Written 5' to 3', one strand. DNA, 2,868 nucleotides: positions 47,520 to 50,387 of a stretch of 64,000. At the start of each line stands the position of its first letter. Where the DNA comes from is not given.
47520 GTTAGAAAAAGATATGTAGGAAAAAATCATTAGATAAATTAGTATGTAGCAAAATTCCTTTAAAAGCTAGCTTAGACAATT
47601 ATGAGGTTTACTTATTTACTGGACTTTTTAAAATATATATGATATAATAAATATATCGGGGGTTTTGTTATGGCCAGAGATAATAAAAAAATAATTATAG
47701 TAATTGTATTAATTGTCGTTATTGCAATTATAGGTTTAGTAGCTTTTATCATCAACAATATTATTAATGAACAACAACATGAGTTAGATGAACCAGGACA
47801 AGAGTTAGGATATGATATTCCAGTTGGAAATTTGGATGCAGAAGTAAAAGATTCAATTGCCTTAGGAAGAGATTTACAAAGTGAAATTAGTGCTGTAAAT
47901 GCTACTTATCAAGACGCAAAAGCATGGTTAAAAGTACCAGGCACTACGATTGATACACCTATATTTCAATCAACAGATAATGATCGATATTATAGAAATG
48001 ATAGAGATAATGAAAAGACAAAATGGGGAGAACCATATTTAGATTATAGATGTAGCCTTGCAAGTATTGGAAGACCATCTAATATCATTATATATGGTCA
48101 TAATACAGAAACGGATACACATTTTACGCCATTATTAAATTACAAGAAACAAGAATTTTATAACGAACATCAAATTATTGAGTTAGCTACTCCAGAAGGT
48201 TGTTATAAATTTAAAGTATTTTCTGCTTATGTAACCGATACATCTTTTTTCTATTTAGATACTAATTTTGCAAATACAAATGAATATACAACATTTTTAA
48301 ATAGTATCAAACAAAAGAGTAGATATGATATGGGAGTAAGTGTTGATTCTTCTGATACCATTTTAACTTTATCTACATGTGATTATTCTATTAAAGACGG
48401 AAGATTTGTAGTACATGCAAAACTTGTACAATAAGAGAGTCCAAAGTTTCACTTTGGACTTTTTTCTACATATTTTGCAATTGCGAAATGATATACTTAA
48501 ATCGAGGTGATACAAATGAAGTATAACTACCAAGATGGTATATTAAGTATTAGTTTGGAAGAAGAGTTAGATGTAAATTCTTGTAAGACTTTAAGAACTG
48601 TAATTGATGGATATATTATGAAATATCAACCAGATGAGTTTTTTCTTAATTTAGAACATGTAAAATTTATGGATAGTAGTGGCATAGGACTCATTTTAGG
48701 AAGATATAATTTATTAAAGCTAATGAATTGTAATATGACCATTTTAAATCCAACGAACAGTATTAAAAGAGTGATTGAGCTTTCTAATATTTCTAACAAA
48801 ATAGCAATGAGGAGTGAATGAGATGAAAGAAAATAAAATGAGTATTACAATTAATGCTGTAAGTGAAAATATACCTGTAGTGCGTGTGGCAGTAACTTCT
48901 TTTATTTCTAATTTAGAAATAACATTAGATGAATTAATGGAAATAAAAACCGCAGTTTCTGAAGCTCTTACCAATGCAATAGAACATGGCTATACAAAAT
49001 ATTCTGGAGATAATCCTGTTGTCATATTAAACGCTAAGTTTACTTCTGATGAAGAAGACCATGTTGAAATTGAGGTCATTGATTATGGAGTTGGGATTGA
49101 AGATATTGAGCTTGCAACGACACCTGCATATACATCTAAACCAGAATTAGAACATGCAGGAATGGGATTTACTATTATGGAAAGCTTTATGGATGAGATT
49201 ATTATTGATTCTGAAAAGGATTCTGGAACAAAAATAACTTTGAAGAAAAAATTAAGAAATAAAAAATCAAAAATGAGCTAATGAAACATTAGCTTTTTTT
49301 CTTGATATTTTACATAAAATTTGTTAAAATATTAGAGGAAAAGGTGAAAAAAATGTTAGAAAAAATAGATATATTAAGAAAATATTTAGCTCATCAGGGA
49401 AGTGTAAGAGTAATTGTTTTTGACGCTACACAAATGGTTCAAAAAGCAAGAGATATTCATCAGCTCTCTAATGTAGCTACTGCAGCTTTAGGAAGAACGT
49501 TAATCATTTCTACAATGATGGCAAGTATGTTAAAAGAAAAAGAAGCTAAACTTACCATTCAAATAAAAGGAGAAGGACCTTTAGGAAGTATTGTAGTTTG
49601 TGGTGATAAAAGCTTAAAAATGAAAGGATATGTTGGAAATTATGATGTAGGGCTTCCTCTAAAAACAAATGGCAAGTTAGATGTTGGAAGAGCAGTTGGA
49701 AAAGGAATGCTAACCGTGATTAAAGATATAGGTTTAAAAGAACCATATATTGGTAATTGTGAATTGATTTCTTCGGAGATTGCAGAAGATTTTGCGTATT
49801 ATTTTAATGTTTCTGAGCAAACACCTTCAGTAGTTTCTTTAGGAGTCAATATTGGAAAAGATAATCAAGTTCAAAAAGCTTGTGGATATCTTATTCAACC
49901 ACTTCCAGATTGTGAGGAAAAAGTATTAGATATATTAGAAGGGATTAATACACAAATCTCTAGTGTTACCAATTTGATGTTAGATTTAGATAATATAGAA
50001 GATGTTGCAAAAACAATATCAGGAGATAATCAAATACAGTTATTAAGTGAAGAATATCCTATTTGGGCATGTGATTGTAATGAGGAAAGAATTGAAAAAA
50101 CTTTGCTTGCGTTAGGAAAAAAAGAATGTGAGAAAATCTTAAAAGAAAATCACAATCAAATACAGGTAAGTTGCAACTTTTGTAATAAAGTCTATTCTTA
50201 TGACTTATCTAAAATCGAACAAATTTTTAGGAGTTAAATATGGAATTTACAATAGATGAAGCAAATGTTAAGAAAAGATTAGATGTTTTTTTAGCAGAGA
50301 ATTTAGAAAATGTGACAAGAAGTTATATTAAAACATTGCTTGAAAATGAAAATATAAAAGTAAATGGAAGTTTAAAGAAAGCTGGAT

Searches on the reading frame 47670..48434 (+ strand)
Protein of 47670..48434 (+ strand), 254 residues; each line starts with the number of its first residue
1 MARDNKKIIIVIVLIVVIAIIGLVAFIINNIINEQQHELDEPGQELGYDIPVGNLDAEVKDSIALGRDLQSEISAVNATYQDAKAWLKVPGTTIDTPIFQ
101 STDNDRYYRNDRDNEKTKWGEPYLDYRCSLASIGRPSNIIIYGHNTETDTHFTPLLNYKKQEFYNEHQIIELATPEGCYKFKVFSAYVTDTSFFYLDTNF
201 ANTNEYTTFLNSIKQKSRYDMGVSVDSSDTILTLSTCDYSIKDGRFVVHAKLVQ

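Call 29: search_protein_families(library=pfam, proteins=[window:47670-48434:+], max_evalue=0.00001)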
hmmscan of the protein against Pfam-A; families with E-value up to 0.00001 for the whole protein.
window:47670-48434:+ (254 aa): 1 family
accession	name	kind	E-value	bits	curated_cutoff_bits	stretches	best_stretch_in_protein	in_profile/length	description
PF04203.18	Sortase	-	1.6e-14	54.1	26.6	1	87-253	1-125/125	Sortase domain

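Call 54: search_protein_families(library=ncbifam, proteins=[window:47670-48434:+], max_evalue=0.001)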
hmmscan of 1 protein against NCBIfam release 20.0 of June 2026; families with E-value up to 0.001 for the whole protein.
window:47670-48434:+ (254 aa): 2 families
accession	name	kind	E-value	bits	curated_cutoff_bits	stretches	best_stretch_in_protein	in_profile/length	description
TIGR03064.1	sortase_srtB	equivalog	4.3e-50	170.2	153.75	1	6-248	5-235/235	class B sortase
NF040525.1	SrtB_LPKTxSAVK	exception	8.4e-16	57.7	200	1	53-238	35-224/261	class B sortase, LPKTxAVK-specific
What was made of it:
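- On Sortase-anchored LPXTG surface proteins: A class B sortase lies at 47670-48434 (calls 29, 54).
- A class B sortase is present in the window (call 54).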

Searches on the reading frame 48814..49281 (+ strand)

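Call 29: search_protein_families(library=pfam, proteins=[window:48814-49281:+], max_evalue=0.00001)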
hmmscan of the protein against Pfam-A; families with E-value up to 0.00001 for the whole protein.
window:48814-49281:+ (155 aa): 2 families
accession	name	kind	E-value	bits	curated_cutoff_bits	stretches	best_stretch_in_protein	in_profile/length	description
PF13581.12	HATPase_c_2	-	1.8e-20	73.7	27.4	1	17-145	5-127/127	Histidine kinase-like ATPase domain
PF02518.31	HATPase_c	-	3.8e-13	50.3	26.4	1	43-148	5-110/111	Histidine kinase-, DNA gyrase B-, and HSP90-like ATPase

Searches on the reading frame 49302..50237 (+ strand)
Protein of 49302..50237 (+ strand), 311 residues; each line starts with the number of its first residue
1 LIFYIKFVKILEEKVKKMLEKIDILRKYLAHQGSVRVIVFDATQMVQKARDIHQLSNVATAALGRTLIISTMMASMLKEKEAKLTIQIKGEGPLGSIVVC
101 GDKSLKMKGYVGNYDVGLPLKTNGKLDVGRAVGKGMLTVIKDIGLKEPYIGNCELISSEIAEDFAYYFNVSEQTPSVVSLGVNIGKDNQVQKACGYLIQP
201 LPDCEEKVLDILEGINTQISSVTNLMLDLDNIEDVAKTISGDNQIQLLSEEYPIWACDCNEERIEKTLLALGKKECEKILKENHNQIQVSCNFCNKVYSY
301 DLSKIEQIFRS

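Call 29: search_protein_families(library=pfam, proteins=[window:49302-50237:+], max_evalue=0.00001)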
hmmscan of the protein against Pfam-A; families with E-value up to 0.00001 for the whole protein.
window:49302-50237:+ (311 aa): 1 family
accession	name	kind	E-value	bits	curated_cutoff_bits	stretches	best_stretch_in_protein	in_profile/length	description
PF01430.24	HSP33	-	1.1e-87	294.4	21.4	1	23-301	1-273/273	Hsp33 protein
